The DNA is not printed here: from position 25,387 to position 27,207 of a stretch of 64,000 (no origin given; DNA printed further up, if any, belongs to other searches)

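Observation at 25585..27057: Non-pyrrolysine MttB homolog and its putative methyl-THF partner have no corrinoid protein nearby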

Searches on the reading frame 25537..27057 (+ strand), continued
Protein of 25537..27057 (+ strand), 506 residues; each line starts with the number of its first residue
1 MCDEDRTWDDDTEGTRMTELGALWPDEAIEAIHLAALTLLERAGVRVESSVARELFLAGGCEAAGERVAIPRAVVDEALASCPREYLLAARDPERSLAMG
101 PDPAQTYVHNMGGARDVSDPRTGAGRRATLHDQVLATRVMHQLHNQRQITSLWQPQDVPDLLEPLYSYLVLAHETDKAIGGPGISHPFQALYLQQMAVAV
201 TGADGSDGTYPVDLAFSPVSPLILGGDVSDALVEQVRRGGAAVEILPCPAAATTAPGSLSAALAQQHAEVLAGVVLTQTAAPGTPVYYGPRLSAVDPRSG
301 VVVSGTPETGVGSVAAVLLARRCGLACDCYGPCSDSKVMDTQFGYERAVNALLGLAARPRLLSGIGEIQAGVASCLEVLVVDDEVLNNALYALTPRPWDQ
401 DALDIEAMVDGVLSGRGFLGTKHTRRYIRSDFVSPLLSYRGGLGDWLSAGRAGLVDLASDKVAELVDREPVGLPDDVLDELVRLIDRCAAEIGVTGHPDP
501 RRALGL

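Call 71: find_homologous_proteins(query=P0134, max_evalue=1e-20)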
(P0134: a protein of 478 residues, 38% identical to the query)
Query P0134 (478 aa): 440 proteins with E <= 1e-20 among 8000 candidates; the best 120 are listed.
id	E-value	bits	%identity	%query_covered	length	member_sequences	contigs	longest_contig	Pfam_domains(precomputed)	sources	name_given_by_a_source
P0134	0.0e+0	1053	100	100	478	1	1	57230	PF06253.17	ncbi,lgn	-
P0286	9.8e-176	603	58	99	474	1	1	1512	PF06253.17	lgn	-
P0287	1.4e-171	590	58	99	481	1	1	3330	PF06253.17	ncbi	-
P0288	8.1e-169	580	56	100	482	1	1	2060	PF06253.17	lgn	-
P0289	6.2e-131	456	47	100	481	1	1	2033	PF06253.17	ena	-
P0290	4.1e-130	453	47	98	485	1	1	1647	PF06253.17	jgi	jgi:trimethylamine--corrinoid protein Co-methyltransferase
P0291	1.4e-129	451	47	100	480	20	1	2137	PF06253.17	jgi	jgi:trimethylamine--corrinoid protein Co-methyltransferase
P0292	3.7e-129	450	48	100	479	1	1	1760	PF06253.17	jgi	jgi:trimethylamine--corrinoid protein Co-methyltransferase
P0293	6.5e-129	449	47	99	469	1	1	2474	PF06253.17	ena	-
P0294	6.9e-129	449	47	100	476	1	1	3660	PF06253.17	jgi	jgi:trimethylamine--corrinoid protein Co-methyltransferase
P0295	4.2e-128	446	47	100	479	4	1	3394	PF06253.17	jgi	jgi:trimethylamine--corrinoid protein Co-methyltransferase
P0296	5.3e-128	446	47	100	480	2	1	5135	PF06253.17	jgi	jgi:trimethylamine--corrinoid protein Co-methyltransferase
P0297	8.3e-128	445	47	99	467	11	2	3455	PF06253.17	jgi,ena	-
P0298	1.2e-126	442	46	100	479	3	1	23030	PF06253.17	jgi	-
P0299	1.5e-126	441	46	100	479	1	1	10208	PF06253.17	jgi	jgi:trimethylamine--corrinoid protein Co-methyltransferase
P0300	1.5e-126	441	48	99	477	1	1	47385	PF06253.17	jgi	jgi:trimethylamine---corrinoid protein Co-methyltransferase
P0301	1.6e-126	441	47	95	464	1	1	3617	PF06253.17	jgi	jgi:trimethylamine--corrinoid protein Co-methyltransferase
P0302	2.0e-126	441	45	98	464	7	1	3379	PF06253.17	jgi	jgi:trimethylamine--corrinoid protein Co-methyltransferase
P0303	2.3e-126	441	46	100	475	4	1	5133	PF06253.17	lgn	-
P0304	2.7e-126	440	47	100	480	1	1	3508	PF06253.17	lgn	-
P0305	2.7e-126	440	46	100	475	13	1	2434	PF06253.17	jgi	jgi:trimethylamine--corrinoid protein Co-methyltransferase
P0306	6.3e-126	439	47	99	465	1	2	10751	PF06253.17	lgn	-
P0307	1.8e-125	438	45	100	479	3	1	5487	PF06253.17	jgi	-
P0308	3.9e-125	437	45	100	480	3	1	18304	PF06253.17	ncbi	ncbi:MAG: trimethylamine methyltransferase family protein [Anaerolineales bacterium]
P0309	4.7e-125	436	46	100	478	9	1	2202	PF06253.17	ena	-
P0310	5.8e-125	436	45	99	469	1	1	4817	PF06253.17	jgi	jgi:trimethylamine--corrinoid protein Co-methyltransferase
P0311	5.9e-125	436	46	100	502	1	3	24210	PF06253.17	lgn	-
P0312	6.6e-125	436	45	99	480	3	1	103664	PF06253.17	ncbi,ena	-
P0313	1.3e-124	435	46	99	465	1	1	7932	PF06253.17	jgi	jgi:trimethylamine--corrinoid protein Co-methyltransferase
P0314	1.3e-124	435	43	99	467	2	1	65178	PF06253.17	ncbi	-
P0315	1.7e-124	434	46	100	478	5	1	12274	PF06253.17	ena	-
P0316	2.3e-124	434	46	99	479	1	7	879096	PF06253.17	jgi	jgi:trimethylamine---corrinoid protein Co-methyltransferase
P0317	2.7e-124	434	45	100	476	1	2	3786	PF06253.17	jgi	jgi:trimethylamine--corrinoid protein Co-methyltransferase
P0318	4.2e-124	433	46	96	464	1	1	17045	PF06253.17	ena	-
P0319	5.1e-124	433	46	99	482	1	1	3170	PF06253.17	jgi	jgi:trimethylamine---corrinoid protein Co-methyltransferase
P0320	5.1e-124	433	45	98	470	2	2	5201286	PF06253.17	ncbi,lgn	-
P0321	6.1e-124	433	45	100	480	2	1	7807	PF06253.17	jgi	jgi:trimethylamine--corrinoid protein Co-methyltransferase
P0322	7.5e-124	432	48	99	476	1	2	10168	PF06253.17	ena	-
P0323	9.5e-124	432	45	100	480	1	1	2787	PF06253.17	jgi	jgi:trimethylamine--corrinoid protein Co-methyltransferase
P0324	1.1e-123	432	46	99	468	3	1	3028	PF06253.17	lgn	-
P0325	1.5e-123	431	46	95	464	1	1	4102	PF06253.17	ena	-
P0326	1.6e-123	431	46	100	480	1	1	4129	PF06253.17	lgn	-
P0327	1.8e-123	431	44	100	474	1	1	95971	PF06253.17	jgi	jgi:trimethylamine---corrinoid protein Co-methyltransferase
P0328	2.2e-123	431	45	99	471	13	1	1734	PF06253.17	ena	-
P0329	3.3e-123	430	45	100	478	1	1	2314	PF06253.17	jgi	jgi:trimethylamine--corrinoid protein Co-methyltransferase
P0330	5.8e-123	429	45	100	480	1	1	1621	PF06253.17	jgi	jgi:trimethylamine--corrinoid protein Co-methyltransferase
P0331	7.1e-123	429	46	98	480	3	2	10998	PF06253.17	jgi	jgi:trimethylamine--corrinoid protein Co-methyltransferase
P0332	7.2e-123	429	45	100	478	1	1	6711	PF06253.17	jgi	jgi:trimethylamine--corrinoid protein Co-methyltransferase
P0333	8.5e-123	429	47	100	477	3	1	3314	PF06253.17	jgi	jgi:trimethylamine--corrinoid protein Co-methyltransferase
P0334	9.0e-123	429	45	98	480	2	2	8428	PF06253.17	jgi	jgi:trimethylamine--corrinoid protein Co-methyltransferase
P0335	1.7e-122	428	45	99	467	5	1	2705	PF06253.17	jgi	jgi:trimethylamine--corrinoid protein Co-methyltransferase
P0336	1.8e-122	428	43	100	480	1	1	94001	PF06253.17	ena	-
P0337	2.3e-122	427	45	100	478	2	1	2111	PF06253.17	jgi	jgi:trimethylamine--corrinoid protein Co-methyltransferase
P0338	3.6e-122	427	45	99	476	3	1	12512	PF06253.17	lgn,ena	-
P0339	4.3e-122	426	45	98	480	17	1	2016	PF06253.17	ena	-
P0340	4.8e-122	426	47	100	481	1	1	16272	PF06253.17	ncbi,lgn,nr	ncbi:MAG: trimethylamine methyltransferase family protein [Anaerolineales bacterium]|nr:trimethylami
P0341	5.0e-122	426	46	97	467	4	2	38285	PF06253.17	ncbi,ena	-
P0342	7.6e-122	426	44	100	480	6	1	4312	PF06253.17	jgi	-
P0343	1.0e-121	425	45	99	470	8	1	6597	PF06253.17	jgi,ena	-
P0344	1.2e-121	425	44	100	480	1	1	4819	PF06253.17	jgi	jgi:trimethylamine--corrinoid protein Co-methyltransferase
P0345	1.4e-121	425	44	98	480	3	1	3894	PF06253.17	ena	-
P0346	1.5e-121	425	46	100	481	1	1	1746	PF06253.17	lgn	-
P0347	1.7e-121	425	45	99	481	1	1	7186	PF06253.17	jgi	-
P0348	2.3e-121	424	45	98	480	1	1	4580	PF06253.17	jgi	jgi:trimethylamine--corrinoid protein Co-methyltransferase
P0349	2.5e-121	424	44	99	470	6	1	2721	PF06253.17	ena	-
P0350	2.6e-121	424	45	100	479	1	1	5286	PF06253.17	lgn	-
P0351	4.9e-121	423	44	99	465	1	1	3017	PF06253.17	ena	-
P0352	5.9e-121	423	45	99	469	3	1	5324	PF06253.17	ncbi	-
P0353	8.1e-121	422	45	100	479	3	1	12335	PF06253.17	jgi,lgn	jgi:trimethylamine--corrinoid protein Co-methyltransferase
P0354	1.2e-120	422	46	97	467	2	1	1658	PF06253.17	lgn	-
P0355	1.4e-120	422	44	98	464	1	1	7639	PF06253.17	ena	-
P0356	2.0e-120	421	44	99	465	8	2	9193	PF06253.17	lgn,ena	-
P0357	2.0e-120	421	45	97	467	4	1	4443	PF06253.17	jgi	-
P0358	2.4e-120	421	45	98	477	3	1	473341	PF06253.17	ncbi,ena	-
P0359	2.7e-120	421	46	97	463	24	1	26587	PF06253.17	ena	-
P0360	3.8e-120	420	45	100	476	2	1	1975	PF06253.17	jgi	-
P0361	4.1e-120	420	46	100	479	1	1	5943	PF06253.17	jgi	jgi:trimethylamine--corrinoid protein Co-methyltransferase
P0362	7.8e-120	419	46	99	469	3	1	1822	PF06253.17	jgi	-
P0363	1.0e-119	419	45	100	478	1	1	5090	PF06253.17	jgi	jgi:trimethylamine---corrinoid protein Co-methyltransferase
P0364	1.3e-119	418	45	98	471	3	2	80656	PF06253.17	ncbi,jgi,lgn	jgi:trimethylamine--corrinoid protein Co-methyltransferase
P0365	1.7e-119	418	44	100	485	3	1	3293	PF06253.17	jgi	-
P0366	1.7e-119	418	45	99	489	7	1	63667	PF06253.17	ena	-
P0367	2.6e-119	417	44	98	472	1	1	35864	PF06253.17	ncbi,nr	ncbi:MAG: hypothetical protein A2Z14_10835 [Chloroflexi bacterium RBG_16_48_8]|nr:MAG: hypothetical 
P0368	2.6e-119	417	43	100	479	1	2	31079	PF06253.17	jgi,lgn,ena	-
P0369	4.6e-119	417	44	99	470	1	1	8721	PF06253.17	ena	-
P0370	9.9e-119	415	43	98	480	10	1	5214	PF06253.17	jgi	jgi:trimethylamine:corrinoid methyltransferase-like protein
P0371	1.0e-118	415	46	100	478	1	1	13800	PF06253.17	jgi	jgi:trimethylamine---corrinoid protein Co-methyltransferase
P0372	1.1e-118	415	44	98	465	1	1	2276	PF06253.17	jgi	jgi:trimethylamine--corrinoid protein Co-methyltransferase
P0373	1.3e-118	415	45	99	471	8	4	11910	PF06253.17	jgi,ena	jgi:trimethylamine--corrinoid protein Co-methyltransferase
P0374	2.1e-118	414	45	99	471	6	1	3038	PF06253.17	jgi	jgi:trimethylamine--corrinoid protein Co-methyltransferase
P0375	2.8e-118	414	44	99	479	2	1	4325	PF06253.17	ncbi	-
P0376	3.4e-118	414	44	99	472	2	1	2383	PF06253.17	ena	-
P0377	5.6e-118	413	43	99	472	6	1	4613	PF06253.17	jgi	jgi:trimethylamine--corrinoid protein Co-methyltransferase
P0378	9.0e-118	412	44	98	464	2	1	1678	PF06253.17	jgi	jgi:trimethylamine--corrinoid protein Co-methyltransferase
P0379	1.0e-117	412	45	97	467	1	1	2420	PF06253.17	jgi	jgi:trimethylamine--corrinoid protein Co-methyltransferase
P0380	1.0e-117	412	43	98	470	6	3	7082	PF06253.17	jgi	jgi:trimethylamine--corrinoid protein Co-methyltransferase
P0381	1.4e-117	412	44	99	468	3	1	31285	PF06253.17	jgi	-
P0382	1.5e-117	412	43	100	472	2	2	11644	PF06253.17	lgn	-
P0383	1.6e-117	411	45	98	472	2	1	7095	PF06253.17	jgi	jgi:trimethylamine--corrinoid protein Co-methyltransferase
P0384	1.7e-117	411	43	99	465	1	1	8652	PF06253.17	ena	-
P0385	1.7e-117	411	44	99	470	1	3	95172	PF06253.17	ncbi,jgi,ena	-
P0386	1.8e-117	411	45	100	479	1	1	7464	PF06253.17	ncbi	-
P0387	1.8e-117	411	45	99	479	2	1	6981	PF06253.17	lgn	-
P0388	3.1e-117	411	44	95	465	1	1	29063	PF06253.17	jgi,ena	-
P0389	1.4e-116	408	44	98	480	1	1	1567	PF06253.17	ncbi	ncbi:MAG TPA: trimethylamine methyltransferase family protein [Anaerolineales bacterium]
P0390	1.4e-116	408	45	100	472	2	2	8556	PF06253.17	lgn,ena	-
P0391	2.2e-116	408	45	95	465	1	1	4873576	PF06253.17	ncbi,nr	ncbi:MAG: trimethylamine methyltransferase family protein [Anaerolineae bacterium]|nr:MAG: trimethyl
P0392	2.8e-116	407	43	99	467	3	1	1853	PF06253.17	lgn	-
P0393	3.2e-116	407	45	98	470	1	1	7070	PF06253.17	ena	-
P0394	4.0e-116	407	44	98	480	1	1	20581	PF06253.17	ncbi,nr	ncbi:MAG: trimethylamine methyltransferase family protein [Chloroflexia bacterium]|nr:trimethylamine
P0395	4.8e-116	407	44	100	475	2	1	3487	PF06253.17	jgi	jgi:trimethylamine--corrinoid protein Co-methyltransferase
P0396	5.1e-116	406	44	98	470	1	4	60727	PF06253.17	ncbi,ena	-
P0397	5.5e-116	406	44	98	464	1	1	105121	PF06253.17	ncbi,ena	-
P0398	7.3e-116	406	47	98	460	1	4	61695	PF06253.17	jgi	jgi:trimethylamine--corrinoid protein Co-methyltransferase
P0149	8.4e-116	406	39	100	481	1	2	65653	PF06253.17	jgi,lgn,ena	-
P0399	9.9e-116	406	44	99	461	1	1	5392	PF06253.17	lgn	-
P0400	1.1e-115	405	44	98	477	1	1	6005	PF06253.17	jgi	jgi:trimethylamine--corrinoid protein Co-methyltransferase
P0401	2.1e-115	404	44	99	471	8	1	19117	PF06253.17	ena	-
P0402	4.9e-115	403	43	99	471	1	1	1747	PF06253.17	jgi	-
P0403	6.7e-115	403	44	98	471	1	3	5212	PF06253.17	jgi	jgi:trimethylamine---corrinoid protein Co-methyltransferase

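Call 72: find_encoding_contigs(protein=P0134, flank=10000, max_places=1)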
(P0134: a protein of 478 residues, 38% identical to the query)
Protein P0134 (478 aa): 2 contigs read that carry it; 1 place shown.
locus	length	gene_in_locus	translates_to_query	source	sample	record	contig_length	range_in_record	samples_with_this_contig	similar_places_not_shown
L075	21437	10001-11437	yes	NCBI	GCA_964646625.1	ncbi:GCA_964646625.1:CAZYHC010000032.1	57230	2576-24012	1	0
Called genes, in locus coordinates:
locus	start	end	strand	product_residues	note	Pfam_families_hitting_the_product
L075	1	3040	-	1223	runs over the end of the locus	PF01590:GAF, PF13185:GAF_2, PF13492:GAF_3, PF00989:PAS, PF08448:PAS_4, PF13426:PAS_9, PF00512:HisKA, PF02518:HATPase_c, +4 more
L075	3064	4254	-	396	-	PF08495:FIST, PF10442:FIST_C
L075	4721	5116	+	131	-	PF04542:Sigma70_r2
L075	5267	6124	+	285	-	-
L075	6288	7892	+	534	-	PF00496:SBP_bac_5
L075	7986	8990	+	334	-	PF19300:BPD_transp_1_N, PF00528:BPD_transp_1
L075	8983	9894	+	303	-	PF12911:OppC_N, PF00528:BPD_transp_1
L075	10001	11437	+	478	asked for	PF06253:MTTB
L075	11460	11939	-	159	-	PF00246:Peptidase_M14 (weak)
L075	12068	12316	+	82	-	PF01965:DJ-1_PfpI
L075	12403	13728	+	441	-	PF01547:SBP_bac_1, PF13416:SBP_bac_8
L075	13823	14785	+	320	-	PF00528:BPD_transp_1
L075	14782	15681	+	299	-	PF00528:BPD_transp_1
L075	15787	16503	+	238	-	PF00392:GntR, PF07729:FCD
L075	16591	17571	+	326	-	PF01408:GFO_IDH_MocA, PF02894:GFO_IDH_MocA_C, PF22725:GFO_IDH_MocA_C3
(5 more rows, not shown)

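Call 73: find_encoding_contigs(protein=P0320, flank=10000, max_places=1)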
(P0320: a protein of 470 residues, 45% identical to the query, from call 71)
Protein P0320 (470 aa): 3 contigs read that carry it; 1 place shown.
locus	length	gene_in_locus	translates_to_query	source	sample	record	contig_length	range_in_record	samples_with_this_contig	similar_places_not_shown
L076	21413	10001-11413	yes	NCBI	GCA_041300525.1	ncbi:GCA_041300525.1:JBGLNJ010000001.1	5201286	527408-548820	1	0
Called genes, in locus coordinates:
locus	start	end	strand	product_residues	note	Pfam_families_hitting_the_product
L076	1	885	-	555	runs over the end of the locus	PF07690:MFS_1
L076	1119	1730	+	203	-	-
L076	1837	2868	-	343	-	PF00005:ABC_tran, PF08352:oligo_HPY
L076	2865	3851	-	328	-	PF00005:ABC_tran, PF08352:oligo_HPY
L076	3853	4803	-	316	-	PF12911:OppC_N, PF00528:BPD_transp_1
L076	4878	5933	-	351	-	PF19300:BPD_transp_1_N, PF00528:BPD_transp_1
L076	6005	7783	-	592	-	PF00496:SBP_bac_5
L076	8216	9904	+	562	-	PF00246:Peptidase_M14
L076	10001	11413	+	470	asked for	PF06253:MTTB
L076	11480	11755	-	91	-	-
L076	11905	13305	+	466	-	PF05496:RuvB_N, PF13191:AAA_16 (faint), PF00004:AAA, PF07728:AAA_5 (weak), PF13173:AAA_14 (faint), PF13245:AAA_19 (faint), PF16193:AAA_assoc_2, PF12002:MgsA_C, +1 more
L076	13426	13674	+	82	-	-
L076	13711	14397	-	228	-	PF00072:Response_reg, PF00486:Trans_reg_C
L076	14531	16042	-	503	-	PF00672:HAMP, PF26769:HAMP_PhoQ (weak), PF00512:HisKA, PF02518:HATPase_c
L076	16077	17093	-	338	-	PF02826:2-Hacid_dh_C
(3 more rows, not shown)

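Call 74: find_encoding_contigs(protein=P0391, flank=10000, max_places=1)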
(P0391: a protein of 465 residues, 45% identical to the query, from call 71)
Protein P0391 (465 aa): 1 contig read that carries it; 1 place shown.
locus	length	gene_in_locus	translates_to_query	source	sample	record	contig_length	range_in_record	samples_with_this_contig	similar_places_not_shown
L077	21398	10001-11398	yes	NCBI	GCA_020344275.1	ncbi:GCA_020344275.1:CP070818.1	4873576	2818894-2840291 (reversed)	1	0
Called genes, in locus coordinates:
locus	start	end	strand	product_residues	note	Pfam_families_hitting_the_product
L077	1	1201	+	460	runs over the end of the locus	PF02347:GDC-P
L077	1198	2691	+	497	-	PF02347:GDC-P, PF21478:GcvP2_C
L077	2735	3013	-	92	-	PF26314:MptA_B_family (weak)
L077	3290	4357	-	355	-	PF01699:Na_Ca_ex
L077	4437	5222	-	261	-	PF00571:CBS, PF01769:MgtE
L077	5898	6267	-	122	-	PF00154:RecA_N, PF21096:RecA_C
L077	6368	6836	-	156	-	PF13185:GAF_2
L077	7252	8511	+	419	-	PF00795:CN_hydrolase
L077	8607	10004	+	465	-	PF08245:Mur_ligase_M, PF27239:FOL3_C, PF02875:Mur_ligase_C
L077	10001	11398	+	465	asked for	PF06253:MTTB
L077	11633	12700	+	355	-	PF12698:ABC2_membrane_3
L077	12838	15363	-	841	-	PF01935:DUF87 (weak)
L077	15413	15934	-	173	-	PF12705:PDDEXK_1, PF01930:Cas_Cas4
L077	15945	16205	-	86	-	-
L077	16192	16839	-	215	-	-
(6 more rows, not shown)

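Call 75: find_encoding_contigs(protein=P0316, flank=8000, max_places=2)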
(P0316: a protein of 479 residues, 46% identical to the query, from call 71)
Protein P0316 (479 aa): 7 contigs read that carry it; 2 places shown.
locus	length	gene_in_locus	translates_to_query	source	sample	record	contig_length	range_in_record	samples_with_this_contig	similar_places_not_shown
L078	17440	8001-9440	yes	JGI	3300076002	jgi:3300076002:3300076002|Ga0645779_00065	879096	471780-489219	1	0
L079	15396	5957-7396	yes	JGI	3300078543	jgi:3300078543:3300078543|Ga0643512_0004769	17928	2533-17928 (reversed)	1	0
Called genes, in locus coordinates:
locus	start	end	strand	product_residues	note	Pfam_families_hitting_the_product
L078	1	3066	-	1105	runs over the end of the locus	PF03704:BTAD, PF07719:TPR_2 (faint), PF13374:TPR_10 (faint), PF13191:AAA_16, PF13401:AAA_22 (weak), PF17874:TPR_MalT (weak), PF13424:TPR_12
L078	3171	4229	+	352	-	PF08450:SGL (faint), PF20067:SSL_N (faint), PF01436:NHL (faint), PF06739:SBBP (faint)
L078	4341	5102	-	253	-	-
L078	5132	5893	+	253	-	PF12695:Abhydrolase_5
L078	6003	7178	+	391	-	PF01053:Cys_Met_Meta_PP, PF01212:Beta_elim_lyase (faint), PF06838:Met_gamma_lyase (weak)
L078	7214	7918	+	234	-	PF00392:GntR, PF07729:FCD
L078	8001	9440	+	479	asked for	PF06253:MTTB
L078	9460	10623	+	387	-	PF01546:Peptidase_M20, PF07687:M20_dimer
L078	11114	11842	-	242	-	PF12146:Hydrolase_4, PF00561:Abhydrolase_1, PF12697:Abhydrolase_6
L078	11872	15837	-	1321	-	PF01841:Transglut_core (weak), PF02463:SMC_N (faint), PF13191:AAA_16 (faint), PF13555:AAA_29 (faint), PF20703:nSTAND1 (faint), PF17760:UvrA_inter, PF17755:UvrA_DNA-bind, PF00005:ABC_tran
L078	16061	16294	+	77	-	PF01402:RHH_1 (weak), PF13467:RHH_4 (weak)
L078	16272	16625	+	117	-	PF02452:PemK_toxin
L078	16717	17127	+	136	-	-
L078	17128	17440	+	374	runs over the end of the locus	PF01636:APH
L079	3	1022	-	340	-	?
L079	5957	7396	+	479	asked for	PF06253:MTTB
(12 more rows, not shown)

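Call 76: find_encoding_contigs(protein=P0358, flank=8000, max_places=1)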
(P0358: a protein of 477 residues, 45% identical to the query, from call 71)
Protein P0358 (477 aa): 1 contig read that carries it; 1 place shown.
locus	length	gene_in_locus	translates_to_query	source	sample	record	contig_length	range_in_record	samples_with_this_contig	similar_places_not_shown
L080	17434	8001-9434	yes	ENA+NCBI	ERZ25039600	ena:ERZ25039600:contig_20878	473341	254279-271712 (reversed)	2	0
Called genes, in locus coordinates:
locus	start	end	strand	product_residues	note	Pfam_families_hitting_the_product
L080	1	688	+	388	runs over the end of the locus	PF25160:LdpA_Fe-S-bd (faint), PF12838:Fer4_7, PF13183:Fer4_8, PF13187:Fer4_9 (weak), PF13237:Fer4_10 (weak)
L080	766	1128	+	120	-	-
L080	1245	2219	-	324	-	PF00126:HTH_1, PF01022:HTH_5 (weak), PF12840:HTH_20 (weak), PF03466:LysR_substrate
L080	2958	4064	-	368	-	PF01053:Cys_Met_Meta_PP (faint)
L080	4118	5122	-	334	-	PF08240:ADH_N, PF00107:ADH_zinc_N, PF13602:ADH_zinc_N_2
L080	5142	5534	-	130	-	PF07653:SH3_2 (weak), PF14604:SH3_9 (faint), PF07653:SH3_2 (weak)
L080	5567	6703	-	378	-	PF10994:DUF2817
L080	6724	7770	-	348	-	PF03417:AAT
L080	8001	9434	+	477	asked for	PF06253:MTTB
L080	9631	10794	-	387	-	PF00083:Sugar_tr, PF07690:MFS_1, PF12832:MFS_1_like (faint), PF07690:MFS_1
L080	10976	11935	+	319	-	PF08279:HTH_11, PF13412:HTH_24 (faint), PF19187:HTH_PafC (faint), PF13280:WYL, PF25583:WCX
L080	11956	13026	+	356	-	PF00561:Abhydrolase_1, PF03096:Ndr (faint), PF12146:Hydrolase_4, PF12697:Abhydrolase_6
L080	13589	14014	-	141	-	PF01243:PNPOx_N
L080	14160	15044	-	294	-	PF06966:DUF1295, PF02544:Steroid_dh, PF04140:ICMT (weak)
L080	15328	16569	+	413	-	PF04389:Peptidase_M28 (faint), PF05343:Peptidase_M42 (faint), PF01546:Peptidase_M20, PF07687:M20_dimer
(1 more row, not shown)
